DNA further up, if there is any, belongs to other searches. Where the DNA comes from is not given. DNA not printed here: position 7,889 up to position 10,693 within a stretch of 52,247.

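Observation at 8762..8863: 51-bp (17-codon) tandem repeat inserted in frame in the copper ATPase CcoI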

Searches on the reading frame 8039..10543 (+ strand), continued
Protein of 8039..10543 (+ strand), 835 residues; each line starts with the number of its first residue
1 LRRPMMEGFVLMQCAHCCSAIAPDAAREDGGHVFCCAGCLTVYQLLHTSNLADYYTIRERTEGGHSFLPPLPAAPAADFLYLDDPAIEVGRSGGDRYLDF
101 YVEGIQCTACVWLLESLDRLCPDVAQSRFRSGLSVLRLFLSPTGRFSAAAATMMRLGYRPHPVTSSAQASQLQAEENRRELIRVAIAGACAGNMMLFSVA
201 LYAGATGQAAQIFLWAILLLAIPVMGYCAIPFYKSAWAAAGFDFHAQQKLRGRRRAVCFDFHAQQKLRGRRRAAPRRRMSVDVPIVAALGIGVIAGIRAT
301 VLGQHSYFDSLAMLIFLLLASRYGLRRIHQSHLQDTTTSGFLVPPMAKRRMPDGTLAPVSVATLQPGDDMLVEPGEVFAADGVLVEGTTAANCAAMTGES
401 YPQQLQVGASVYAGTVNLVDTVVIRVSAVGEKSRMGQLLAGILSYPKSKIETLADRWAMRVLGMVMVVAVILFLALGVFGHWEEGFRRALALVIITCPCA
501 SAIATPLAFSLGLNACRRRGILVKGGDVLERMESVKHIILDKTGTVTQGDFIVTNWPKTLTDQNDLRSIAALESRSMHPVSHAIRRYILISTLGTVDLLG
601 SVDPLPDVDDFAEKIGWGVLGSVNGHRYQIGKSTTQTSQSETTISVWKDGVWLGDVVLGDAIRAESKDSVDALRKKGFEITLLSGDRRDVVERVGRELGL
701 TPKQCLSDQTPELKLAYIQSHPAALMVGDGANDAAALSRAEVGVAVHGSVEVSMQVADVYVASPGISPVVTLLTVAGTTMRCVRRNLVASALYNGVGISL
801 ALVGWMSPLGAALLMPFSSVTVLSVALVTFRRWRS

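Call 37: search_solved_structures(query=window:8051-10543:+, max_evalue=1e-20, show_alignments=1)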
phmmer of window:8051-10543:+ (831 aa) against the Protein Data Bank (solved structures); distinct sequences matched with E-value up to 1e-20: 21.
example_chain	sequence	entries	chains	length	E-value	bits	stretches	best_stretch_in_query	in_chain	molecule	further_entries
3j09_A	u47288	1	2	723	1.5e-53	185.2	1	268-815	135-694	copper-exporting P-type ATPase A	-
3j08_A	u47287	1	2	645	2.9e-53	184.2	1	268-815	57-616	copper-exporting P-type ATPase A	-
7r0g_A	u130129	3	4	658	3.3e-53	184.1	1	268-815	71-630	Putative copper-exporting P-type ATPase A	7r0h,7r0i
3rfu_A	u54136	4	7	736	5e-52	180.1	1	302-824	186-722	Copper efflux ATPase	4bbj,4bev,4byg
4umv_A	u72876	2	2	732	8.6e-48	166.1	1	306-823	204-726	ZINC-TRANSPORTING ATPASE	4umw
7si3_A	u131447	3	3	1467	1.2e-45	159.1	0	634-819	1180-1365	P-type Cu(+) transporter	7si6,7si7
7xuk_A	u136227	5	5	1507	1e-41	146.1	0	632-819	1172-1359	Copper-transporting ATPase 2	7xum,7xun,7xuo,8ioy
8q75_A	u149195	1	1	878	1.7e-41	145.3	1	301-815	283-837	Copper-transporting ATPase HMA4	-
8q73_A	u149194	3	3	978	2.2e-41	144.9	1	301-815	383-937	Copper-transporting ATPase HMA4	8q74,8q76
7qbz_A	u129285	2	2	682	1.1e-36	129.5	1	294-815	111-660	Cadmium translocating P-type ATPase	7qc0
2iye_A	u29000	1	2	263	3.5e-29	104.6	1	513-768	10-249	COPPER-TRANSPORTING ATPASE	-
2yj3_A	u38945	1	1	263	1.3e-28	102.8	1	513-768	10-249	COPPER-TRANSPORTING ATPASE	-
2yj4_A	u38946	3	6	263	1.7e-28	102.3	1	513-768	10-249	COPPER-TRANSPORTING ATPASE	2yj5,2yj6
3sky_A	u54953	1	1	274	9.2e-27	96.6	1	524-760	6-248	Copper-exporting P-type ATPase B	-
3skx_A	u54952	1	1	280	1.1e-26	96.4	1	524-760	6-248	Copper-exporting P-type ATPase B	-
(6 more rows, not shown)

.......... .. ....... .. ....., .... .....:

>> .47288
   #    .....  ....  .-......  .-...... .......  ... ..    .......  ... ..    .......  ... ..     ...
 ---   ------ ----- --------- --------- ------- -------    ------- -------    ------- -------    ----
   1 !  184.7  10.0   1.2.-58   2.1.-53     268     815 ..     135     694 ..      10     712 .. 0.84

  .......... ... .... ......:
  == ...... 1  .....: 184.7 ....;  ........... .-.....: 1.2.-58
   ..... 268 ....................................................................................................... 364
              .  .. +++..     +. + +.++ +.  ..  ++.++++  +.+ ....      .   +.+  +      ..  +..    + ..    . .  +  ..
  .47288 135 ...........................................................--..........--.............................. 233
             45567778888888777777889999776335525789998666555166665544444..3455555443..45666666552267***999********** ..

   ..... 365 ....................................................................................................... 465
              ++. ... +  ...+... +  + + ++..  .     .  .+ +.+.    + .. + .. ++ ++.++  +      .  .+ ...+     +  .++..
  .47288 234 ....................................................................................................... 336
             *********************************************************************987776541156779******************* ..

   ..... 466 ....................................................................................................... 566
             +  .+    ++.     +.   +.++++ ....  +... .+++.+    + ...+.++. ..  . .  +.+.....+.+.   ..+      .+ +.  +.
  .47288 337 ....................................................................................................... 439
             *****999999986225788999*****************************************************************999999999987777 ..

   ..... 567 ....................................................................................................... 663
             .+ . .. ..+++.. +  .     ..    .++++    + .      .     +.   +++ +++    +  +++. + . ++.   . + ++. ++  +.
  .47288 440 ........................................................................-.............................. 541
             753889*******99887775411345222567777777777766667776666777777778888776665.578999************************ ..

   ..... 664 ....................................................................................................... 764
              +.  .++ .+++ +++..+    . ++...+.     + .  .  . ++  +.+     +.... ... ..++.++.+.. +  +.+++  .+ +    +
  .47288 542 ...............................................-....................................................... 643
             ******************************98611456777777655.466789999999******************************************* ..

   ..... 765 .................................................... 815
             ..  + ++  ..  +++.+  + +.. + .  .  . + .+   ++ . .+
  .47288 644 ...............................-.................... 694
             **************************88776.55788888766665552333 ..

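Call 67: list_cluster_members(proteins=[P0001, P0122, P0121, P0002])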
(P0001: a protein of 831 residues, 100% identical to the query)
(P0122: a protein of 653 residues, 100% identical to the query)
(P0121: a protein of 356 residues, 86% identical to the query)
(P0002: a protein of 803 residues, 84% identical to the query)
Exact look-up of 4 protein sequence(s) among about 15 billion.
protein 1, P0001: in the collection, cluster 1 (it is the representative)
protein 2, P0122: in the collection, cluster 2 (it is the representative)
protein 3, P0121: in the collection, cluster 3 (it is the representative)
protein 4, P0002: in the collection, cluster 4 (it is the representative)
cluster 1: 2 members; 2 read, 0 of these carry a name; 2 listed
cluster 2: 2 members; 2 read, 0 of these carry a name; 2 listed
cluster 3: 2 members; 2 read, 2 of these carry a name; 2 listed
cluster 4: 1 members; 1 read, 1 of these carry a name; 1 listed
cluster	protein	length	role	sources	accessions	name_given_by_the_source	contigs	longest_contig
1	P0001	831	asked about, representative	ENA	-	-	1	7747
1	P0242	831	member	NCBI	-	-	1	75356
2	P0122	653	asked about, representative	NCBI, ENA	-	-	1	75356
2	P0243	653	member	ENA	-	-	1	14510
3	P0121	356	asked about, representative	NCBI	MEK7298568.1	MAG: hypothetical protein AAB066_01625, partial [Candidatus Margulisiibacteriota ...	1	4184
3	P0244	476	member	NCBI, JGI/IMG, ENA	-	hypothetical protein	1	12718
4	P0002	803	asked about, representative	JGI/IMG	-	Cu2+-exporting ATPase/Cu+-exporting ATPase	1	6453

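Call 69: find_encoding_contigs(protein=P0244, flank=10000)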
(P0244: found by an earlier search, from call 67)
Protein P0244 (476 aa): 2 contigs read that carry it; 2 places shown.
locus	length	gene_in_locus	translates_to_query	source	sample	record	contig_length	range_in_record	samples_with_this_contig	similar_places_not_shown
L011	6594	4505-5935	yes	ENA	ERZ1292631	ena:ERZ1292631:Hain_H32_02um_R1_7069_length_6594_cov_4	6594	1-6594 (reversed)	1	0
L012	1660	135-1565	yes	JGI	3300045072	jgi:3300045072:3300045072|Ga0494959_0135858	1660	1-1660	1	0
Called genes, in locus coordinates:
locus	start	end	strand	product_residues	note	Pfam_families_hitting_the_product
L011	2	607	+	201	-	?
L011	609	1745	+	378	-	PF00534:Glycos_transf_1, PF13692:Glyco_trans_1_4, PF20706:GT4-conflict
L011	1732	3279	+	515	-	PF00515:TPR_1 (faint), PF07719:TPR_2 (faint), PF13181:TPR_8 (faint), PF13371:TPR_9, PF13414:TPR_11 (weak), PF13424:TPR_12 (faint), PF13428:TPR_14 (faint), PF01075:Glyco_transf_9 (weak), +2 more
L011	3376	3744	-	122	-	PF13564:DoxX_2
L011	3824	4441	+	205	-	PF15607:Ntox44 (weak)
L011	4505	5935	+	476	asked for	-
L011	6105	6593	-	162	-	?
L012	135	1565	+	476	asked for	-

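Call 72: predict_structure(alignment_id=A3)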
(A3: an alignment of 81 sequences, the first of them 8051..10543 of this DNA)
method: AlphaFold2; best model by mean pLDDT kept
length: 831 residues; sequences in the alignment: 81
mean_pLDDT: 86.2   pTM: 0.83
mean pLDDT of the five models: 86.2, 84.7, 82.5, 82.5, 81.9
residues with pLDDT >= 90: 493; 70-90: 237; 50-70: 52; < 50: 49
segments of 3 or more residues with pLDDT < 50: 1-5, 59-62, 243-273, 591-596
pLDDT, mean of each block of 10 residues (from residue 1): 56 76 87 80 85 64 52 83 71 89 74 90 86 92 93 88 90 94 96 92 96 97 92 65 45 30 33 62 90 94 92 89 79 70 95 91 96 96 93 82 96 95 92 79 81 87 95 96 93 84 90 92 95 96 92 92 95 91 84 56 96 94 95 80 96 93 98 98 94 97 96 98 92 96 87 93 97 96 93 95 89 86 89 81
secondary structure, 60 per line:
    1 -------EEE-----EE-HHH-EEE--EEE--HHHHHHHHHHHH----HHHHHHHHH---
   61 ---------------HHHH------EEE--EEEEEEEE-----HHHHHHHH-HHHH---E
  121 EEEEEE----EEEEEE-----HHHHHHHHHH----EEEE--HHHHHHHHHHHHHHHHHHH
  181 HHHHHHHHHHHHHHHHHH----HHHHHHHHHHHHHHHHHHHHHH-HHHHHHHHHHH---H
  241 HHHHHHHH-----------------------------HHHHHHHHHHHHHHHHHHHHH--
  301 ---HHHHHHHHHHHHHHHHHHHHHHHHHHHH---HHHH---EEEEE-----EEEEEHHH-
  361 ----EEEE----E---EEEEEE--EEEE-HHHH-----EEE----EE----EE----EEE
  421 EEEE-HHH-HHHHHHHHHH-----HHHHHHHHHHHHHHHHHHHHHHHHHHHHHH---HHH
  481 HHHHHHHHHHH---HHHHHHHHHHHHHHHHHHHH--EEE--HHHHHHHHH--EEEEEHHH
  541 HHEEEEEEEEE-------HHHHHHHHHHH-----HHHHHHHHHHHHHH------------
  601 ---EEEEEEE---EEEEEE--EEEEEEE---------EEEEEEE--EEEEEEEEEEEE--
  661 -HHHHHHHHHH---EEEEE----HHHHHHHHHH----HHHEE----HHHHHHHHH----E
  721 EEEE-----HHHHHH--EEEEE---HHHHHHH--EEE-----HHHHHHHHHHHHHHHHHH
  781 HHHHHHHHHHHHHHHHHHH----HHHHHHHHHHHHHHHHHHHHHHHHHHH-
elements in order (helices of 4 or more, strands of 3 or more residues): E8-10 E23-25 E28-30 H33-44 H49-57 H76-79 E86-88 E91-98 H104-111 H113-116 E120-126 E131-136 H142-151 E156-159 H162-198 H203-224 H226-236 H240-248 H278-298 H304-331 H335-338 E342-346 E352-356 E365-368 E377-382 E385-388 H390-393 E399-401 E418-424 H430-439 H445-474 H478-491 H495-514 E517-519 H522-530 E533-537 H538-542 E543-551 H559-569 H575-588 E604-610 E614-619 E622-628 E638-644 E647-658 H662-671 E675-679 H684-693 H707-715 E720-724 H730-735 E738-742 H746-752 E755-757 H763-799 H804-830
